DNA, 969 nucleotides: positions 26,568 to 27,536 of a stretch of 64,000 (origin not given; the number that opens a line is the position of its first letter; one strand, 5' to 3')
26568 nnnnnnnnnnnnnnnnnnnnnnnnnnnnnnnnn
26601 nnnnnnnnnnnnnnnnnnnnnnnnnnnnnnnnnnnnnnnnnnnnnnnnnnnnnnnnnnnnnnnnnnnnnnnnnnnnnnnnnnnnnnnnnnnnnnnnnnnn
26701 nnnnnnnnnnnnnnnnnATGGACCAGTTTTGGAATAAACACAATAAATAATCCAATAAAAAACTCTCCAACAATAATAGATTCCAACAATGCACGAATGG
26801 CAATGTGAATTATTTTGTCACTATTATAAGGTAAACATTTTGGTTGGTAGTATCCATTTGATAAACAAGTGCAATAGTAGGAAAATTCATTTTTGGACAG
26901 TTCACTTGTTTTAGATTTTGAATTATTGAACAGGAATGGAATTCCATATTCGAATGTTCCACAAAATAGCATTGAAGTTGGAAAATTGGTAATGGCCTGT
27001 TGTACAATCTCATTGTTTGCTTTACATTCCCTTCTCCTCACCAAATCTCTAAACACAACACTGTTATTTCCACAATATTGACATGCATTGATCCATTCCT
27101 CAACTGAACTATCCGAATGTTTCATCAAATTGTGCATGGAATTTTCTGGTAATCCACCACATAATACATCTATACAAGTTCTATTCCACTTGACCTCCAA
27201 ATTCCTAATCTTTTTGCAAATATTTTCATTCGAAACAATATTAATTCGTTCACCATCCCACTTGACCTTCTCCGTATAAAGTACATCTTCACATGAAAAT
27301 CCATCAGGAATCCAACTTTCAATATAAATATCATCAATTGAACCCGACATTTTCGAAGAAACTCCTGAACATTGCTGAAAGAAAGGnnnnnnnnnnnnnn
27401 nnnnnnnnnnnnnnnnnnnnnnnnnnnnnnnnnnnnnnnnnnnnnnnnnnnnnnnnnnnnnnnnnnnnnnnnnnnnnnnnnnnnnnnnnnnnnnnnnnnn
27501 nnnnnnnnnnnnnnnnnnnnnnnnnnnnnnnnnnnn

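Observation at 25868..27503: Three-exon receptor: Cys-rich ectodomain plus 7TM, with 43- and 48-nt introns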

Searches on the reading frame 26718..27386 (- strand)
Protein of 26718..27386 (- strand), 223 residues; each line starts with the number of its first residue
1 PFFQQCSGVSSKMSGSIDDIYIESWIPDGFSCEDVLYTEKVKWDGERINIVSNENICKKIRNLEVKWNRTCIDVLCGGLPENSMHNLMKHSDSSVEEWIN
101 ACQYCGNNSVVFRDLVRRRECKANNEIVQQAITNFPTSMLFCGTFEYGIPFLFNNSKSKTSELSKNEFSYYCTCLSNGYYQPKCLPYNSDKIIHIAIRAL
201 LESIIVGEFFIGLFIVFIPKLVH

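Call 30: find_homologous_proteins(query=A2, max_evalue=0.001)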
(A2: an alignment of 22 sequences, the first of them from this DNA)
Query A2 (22 sequences): 2300 candidates shared short words with the query, none scored E <= 0.001.

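Call 56: search_solved_structures(query=A2, max_evalue=10, show_alignments=1)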
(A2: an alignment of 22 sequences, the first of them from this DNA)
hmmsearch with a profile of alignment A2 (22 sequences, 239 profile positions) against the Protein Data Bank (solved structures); distinct sequences matched with E-value up to 10: 1.
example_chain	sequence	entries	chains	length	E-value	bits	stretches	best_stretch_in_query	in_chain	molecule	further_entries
1yo7_A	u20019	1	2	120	0.39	13.4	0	52-90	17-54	Regulatory protein rop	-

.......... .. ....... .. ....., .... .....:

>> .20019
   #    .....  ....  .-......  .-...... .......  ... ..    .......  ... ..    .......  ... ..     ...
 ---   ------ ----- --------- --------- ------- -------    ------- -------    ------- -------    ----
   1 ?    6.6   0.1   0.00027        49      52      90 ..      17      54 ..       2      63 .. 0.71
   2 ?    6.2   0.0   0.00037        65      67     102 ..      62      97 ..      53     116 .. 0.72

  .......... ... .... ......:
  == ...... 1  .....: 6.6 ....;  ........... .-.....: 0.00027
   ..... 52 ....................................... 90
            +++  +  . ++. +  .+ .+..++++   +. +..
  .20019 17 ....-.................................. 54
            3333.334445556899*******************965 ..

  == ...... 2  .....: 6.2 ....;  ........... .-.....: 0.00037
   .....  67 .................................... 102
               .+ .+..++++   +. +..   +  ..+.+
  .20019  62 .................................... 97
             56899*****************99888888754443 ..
